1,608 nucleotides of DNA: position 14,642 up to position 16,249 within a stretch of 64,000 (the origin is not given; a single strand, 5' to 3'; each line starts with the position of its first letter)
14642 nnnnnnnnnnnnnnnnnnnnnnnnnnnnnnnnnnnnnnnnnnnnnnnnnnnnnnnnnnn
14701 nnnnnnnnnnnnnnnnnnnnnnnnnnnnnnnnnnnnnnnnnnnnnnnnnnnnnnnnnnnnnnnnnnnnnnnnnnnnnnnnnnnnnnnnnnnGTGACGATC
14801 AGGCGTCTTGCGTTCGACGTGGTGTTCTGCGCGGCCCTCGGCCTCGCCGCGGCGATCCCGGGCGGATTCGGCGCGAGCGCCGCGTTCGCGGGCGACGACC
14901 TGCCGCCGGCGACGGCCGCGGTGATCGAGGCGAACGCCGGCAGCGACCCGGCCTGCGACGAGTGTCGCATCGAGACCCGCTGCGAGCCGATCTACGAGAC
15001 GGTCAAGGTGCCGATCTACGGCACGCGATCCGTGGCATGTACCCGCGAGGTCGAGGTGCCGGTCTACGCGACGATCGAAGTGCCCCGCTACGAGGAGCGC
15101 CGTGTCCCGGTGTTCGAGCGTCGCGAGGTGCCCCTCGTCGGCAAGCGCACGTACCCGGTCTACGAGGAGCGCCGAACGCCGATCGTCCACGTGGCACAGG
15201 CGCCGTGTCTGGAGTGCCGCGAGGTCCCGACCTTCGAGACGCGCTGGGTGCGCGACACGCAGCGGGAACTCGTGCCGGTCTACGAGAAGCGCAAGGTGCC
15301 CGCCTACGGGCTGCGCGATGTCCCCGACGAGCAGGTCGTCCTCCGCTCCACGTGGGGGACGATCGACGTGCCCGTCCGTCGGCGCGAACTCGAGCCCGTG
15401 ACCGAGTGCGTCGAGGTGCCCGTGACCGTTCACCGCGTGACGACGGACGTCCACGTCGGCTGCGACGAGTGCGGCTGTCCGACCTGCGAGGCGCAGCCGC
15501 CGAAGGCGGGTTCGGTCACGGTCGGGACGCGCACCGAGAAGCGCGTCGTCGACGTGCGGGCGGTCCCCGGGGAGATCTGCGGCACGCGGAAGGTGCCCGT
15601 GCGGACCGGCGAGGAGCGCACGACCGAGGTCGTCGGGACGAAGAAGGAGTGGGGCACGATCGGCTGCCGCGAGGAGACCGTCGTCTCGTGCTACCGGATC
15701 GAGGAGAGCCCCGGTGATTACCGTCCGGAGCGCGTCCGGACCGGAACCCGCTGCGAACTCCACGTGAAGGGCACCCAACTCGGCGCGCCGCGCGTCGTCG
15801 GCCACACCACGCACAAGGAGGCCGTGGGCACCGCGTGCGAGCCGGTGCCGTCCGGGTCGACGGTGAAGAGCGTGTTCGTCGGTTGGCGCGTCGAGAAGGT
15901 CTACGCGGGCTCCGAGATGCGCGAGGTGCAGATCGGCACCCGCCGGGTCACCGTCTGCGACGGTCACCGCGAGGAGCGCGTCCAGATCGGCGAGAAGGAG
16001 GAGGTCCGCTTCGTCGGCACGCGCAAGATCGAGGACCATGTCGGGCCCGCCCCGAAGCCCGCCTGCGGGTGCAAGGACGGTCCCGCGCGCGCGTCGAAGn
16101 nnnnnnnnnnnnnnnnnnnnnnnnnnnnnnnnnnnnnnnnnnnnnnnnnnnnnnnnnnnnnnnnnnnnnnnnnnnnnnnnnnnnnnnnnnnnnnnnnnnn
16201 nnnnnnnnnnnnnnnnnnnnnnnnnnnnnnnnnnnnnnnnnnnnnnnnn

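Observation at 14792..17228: Tandem paralogous secreted proteins built from short charged repeats with conserved Cys pairs, no recognisable domain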

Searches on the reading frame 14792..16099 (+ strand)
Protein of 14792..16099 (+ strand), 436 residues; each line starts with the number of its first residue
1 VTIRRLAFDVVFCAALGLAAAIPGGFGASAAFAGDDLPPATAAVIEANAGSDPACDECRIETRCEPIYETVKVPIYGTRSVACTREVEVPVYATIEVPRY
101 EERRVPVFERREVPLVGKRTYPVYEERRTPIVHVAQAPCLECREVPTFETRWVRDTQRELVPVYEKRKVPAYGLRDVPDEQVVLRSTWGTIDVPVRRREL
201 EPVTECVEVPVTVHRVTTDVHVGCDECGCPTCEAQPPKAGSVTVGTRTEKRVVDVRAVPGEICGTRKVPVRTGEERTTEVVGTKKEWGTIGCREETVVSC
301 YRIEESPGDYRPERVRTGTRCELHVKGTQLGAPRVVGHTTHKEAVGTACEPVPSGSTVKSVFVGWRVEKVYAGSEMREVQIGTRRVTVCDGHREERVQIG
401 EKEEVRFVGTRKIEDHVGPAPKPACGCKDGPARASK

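Call 5: search_protein_families(library=pfam, proteins=[window:14792-16099:+], max_evalue=10)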
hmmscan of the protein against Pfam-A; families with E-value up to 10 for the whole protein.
window:14792-16099:+ (436 aa): 1 family
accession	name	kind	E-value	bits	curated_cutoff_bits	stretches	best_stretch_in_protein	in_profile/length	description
PF04530.17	Viral_Beta_CD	-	0.3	11.9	23.4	1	225-257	5-38/123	Viral Beta C/D like family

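Call 7: search_protein_families(library=ncbifam, proteins=[window:14792-16099:+], max_evalue=10)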
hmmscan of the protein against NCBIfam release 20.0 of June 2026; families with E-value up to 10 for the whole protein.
window:14792-16099:+ (436 aa): 1 family
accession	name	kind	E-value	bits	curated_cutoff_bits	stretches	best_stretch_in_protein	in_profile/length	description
NF033804.1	Streccoc_I_II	equivalog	5.2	4.2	1500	1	72-168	832-927/1551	antigen I/II family LPXTG-anchored adhesin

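Call 8: find_homologous_proteins(query=window:14792-16099:+)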
Query window:14792-16099:+ (436 aa): 9 proteins with E <= 0.001 among 8000 candidates.
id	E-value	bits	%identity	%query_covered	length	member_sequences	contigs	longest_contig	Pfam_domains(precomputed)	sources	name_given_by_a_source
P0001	1.4e-289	978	100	100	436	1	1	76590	-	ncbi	-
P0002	1.1e-116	409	50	94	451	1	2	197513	-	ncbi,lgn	ncbi:MAG: hypothetical protein AB7T63_08735 [Planctomycetota bacterium]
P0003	3.5e-116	407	51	94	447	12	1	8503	-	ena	-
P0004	6.8e-79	284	41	96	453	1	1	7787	-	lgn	-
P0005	3.5e-16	77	37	26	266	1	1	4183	-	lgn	-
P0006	2.2e-9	55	41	19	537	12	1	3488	-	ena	-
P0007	5.2e-9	54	34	28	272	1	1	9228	-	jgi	-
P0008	2.6e-8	51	48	16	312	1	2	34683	-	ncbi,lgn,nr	ncbi:MAG: hypothetical protein JNM10_19685 [Planctomycetia bacterium]|nr:hypothetical protein [Planc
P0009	3.4e-8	51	33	29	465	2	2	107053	-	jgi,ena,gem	-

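Call 12: find_encoding_contigs(protein=P0002, flank=8000, max_places=3)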
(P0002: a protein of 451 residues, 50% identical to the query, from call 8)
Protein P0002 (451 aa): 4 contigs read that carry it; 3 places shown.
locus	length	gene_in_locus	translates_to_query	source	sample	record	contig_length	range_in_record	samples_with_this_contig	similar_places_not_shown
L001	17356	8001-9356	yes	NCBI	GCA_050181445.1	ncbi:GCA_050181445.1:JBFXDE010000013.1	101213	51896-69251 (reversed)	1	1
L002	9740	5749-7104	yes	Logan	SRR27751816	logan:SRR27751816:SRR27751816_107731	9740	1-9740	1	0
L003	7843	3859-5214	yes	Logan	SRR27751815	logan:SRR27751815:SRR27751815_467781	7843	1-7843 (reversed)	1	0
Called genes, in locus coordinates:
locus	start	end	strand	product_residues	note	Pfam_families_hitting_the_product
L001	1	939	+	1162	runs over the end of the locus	PF00580:UvrD-helicase, PF13245:AAA_19, PF13604:AAA_30 (faint), PF13361:UvrD_C, PF13538:UvrD_C_2 (faint), PF12705:PDDEXK_1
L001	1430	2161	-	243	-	PF13649:Methyltransf_25, PF08241:Methyltransf_11 (weak), PF08242:Methyltransf_12 (faint)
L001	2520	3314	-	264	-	-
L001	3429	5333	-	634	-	PF04055:Radical_SAM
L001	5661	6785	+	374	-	PF00263:Secretin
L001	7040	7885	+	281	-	PF00106:adh_short, PF08659:KR, PF13561:adh_short_C2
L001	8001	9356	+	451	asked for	-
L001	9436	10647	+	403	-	-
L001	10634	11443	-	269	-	PF03372:Exo_endo_phos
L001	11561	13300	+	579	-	PF00587:tRNA-synt_2b, PF04073:tRNA_edit, PF03129:HGTP_anticodon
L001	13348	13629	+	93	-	PF09360:zf-CDGSH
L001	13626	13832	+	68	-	PF04102:SlyX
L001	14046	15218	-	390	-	PF01053:Cys_Met_Meta_PP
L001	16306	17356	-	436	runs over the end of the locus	PF13393:tRNA-synt_His, PF03129:HGTP_anticodon (weak)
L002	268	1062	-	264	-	-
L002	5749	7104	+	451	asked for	-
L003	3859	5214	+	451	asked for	-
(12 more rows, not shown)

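Call 14: find_encoding_contigs(protein=P0009, flank=8000, max_places=3)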
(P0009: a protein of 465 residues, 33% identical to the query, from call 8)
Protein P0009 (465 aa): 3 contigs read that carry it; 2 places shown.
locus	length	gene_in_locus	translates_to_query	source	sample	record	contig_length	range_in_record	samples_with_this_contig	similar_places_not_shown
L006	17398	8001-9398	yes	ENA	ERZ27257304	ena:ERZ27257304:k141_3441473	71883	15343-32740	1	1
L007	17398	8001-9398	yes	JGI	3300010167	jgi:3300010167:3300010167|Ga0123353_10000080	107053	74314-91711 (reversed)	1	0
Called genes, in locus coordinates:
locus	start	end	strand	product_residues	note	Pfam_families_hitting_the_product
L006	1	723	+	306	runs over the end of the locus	-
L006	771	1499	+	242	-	-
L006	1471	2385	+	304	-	PF02899:Phage_int_SAM_1, PF00589:Phage_integrase, PF22823:MrpR_C_cat (weak)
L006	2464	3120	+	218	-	PF00265:TK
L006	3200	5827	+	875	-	PF01326:PPDK_N, PF00391:PEP-utilizers, PF02896:PEP-utilizers_C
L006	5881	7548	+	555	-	-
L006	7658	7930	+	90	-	PF01713:Smr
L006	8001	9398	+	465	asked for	-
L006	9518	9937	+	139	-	-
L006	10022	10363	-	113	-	-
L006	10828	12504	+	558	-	-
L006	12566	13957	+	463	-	PF01406:tRNA-synt_1e, PF09334:tRNA-synt_1g (faint), PF09190:DALR_2 (faint)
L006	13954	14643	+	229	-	PF04298:Zn_peptidase_2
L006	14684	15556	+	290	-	PF01509:TruB_N, PF16198:TruB_C_2 (weak)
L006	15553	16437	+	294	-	PF00483:NTP_transferase, PF12804:NTP_transf_3 (weak)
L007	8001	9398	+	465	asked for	-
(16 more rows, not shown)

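Call 15: find_encoding_contigs(protein=P0008, flank=8000, max_places=2)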
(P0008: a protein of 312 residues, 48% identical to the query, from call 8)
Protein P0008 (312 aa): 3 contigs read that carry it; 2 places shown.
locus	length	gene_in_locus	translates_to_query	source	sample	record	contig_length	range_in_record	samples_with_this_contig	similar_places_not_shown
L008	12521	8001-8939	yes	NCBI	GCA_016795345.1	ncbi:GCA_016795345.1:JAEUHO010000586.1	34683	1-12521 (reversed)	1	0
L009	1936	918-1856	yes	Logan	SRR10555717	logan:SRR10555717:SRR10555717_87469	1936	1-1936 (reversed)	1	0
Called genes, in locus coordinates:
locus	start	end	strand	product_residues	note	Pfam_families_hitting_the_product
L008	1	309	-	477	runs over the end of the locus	-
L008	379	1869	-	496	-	PF14321:DUF4382, PF17210:SdrD_B (faint), PF13620:CarboxypepD_reg, PF17802:SpaA (faint), PF13715:CarbopepD_reg_2 (faint), PF22904:NOMO1-like_2nd (faint), PF13620:CarboxypepD_reg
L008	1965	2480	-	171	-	PF13577:SnoaL_4 (faint), PF14534:DUF4440, PF12680:SnoaL_2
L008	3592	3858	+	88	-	-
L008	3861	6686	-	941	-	PF00989:PAS, PF08448:PAS_4, PF13188:PAS_8 (weak), PF08447:PAS_3 (faint), PF13426:PAS_9, PF02518:HATPase_c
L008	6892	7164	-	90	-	-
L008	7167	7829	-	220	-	PF07638:Sigma70_ECF (weak), PF04542:Sigma70_r2, PF08281:Sigma70_r4_2, PF04545:Sigma70_r4 (weak)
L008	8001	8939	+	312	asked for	-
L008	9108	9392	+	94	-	-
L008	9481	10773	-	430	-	PF07228:SpoIIE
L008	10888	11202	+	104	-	-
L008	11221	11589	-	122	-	PF00903:Glyoxalase, PF12681:Glyoxalase_2, PF18029:Glyoxalase_6 (weak)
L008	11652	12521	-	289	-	PF03009:GDPD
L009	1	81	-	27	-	?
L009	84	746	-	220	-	PF07638:Sigma70_ECF (weak), PF04542:Sigma70_r2, PF08281:Sigma70_r4_2, PF04545:Sigma70_r4 (weak)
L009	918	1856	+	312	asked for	-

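Call 16: find_encoding_contigs(protein=P0004, flank=8000, max_places=2)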
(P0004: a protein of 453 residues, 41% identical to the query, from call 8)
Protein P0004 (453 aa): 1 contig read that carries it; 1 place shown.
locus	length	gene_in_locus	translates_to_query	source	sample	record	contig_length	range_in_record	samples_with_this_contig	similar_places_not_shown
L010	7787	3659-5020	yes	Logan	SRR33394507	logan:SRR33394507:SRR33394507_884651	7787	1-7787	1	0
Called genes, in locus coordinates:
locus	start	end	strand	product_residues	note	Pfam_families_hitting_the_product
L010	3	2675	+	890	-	?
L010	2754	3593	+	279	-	PF00106:adh_short, PF08659:KR, PF13561:adh_short_C2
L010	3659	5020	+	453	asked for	-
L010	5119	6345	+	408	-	-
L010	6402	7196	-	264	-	PF03372:Exo_endo_phos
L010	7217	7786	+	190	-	?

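Call 47: predict_structure(alignment_id=A1)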
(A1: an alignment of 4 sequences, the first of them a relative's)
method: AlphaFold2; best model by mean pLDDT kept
length: 436 residues; sequences in the alignment: 4
mean_pLDDT: 56.9   pTM: 0.20
mean pLDDT of the five models: 56.9, 56.4, 55.8, 48.7, 47.5
residues with pLDDT >= 90: 0; 70-90: 108; 50-70: 190; < 50: 138
segments of 3 or more residues with pLDDT < 50: 1-62, 118-120, 210-243, 349-355, 416-436
pLDDT, mean of each block of 10 residues (from residue 1): 34 33 30 30 31 38 52 68 73 71 68 50 58 58 71 71 76 65 62 58 55 41 40 45 53 56 62 63 62 77 73 75 60 62 54 51 73 74 75 70 65 46 34 32
secondary structure, 60 per line:
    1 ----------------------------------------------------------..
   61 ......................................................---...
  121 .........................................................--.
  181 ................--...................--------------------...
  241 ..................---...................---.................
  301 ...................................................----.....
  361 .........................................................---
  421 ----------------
elements in order: E59-114 E118-177 E180-196 E199-217 E238-258 E262-280 E284-351 E356-417

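Call 52: find_encoding_contigs(protein=P0001, flank=1000, max_places=2)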
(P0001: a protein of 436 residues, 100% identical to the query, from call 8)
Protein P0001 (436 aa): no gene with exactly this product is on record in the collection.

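Call 53: list_cluster_members(proteins=[P0001, P0010, P0011, P0002, P0018, P0027, P0022])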
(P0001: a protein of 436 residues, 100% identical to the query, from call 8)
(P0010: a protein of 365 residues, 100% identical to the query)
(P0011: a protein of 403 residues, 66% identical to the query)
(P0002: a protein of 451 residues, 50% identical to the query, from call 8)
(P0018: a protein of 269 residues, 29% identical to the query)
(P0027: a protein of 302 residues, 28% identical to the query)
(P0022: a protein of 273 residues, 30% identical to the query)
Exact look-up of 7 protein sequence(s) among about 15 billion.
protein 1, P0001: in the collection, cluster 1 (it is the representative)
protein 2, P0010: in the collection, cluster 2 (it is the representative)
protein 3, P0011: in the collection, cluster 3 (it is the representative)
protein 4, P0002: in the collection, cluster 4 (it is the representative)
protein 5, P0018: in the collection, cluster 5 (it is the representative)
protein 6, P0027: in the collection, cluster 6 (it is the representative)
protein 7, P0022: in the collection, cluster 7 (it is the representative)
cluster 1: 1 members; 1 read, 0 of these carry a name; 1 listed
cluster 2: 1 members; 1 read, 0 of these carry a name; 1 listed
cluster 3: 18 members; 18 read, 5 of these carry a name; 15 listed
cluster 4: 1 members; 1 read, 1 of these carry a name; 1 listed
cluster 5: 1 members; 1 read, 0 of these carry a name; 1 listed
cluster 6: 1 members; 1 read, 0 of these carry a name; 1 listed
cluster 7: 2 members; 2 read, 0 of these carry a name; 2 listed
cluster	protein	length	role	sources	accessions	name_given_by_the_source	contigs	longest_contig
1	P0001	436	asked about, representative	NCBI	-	-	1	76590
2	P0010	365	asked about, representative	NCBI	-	-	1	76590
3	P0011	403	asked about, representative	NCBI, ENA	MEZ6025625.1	MAG: hypothetical protein R3E85_05495 [Planctomycetota bacterium]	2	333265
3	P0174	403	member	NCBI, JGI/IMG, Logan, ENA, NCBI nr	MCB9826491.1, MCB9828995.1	MAG: hypothetical protein H6806_04400 [Planctomycetes bacterium] | hypothetical protein [Planctomycetota bacterium]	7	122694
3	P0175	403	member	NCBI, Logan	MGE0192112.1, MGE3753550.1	MAG: hypothetical protein AB7T63_08730 [Planctomycetota bacterium]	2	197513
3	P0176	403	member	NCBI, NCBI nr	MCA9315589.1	MAG: hypothetical protein KDB73_08860 [Planctomycetes bacterium] | hypothetical protein [Planctomycetota bacterium]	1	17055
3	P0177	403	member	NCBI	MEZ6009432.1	MAG: hypothetical protein R3F05_16945 [Planctomycetota bacterium]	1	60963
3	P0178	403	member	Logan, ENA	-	-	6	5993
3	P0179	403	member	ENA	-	-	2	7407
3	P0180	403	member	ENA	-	-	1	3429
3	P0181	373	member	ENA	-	-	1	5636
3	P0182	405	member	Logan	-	-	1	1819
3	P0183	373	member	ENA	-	-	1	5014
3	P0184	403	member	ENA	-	-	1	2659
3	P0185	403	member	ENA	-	-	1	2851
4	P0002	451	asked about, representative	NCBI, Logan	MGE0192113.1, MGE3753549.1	MAG: hypothetical protein AB7T63_08735 [Planctomycetota bacterium]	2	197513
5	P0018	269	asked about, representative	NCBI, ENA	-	-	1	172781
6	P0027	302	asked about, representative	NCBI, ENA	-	-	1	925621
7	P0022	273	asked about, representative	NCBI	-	-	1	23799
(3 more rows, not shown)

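Call 80: search_protein_families(library=phrogs, proteins=[P0001, P0005, P0009, P0006], max_evalue=0.01)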
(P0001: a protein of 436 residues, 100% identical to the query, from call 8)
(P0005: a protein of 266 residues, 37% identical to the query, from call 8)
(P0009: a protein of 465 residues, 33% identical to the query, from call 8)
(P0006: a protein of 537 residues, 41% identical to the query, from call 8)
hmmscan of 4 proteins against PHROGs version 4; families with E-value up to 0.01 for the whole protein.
P0001 (436 aa): 0 families

P0005 (266 aa): 0 families

P0009 (465 aa): 0 families

P0006 (537 aa): 0 families

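Call 81: search_protein_families(library=pfam, proteins=[P0009, P0006, P0005], max_evalue=0.1)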
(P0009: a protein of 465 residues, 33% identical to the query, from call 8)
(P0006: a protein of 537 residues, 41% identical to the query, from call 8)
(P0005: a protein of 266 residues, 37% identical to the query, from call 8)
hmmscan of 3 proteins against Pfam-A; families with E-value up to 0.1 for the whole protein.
P0009 (465 aa): 0 families

P0006 (537 aa): 0 families

P0005 (266 aa): 0 families
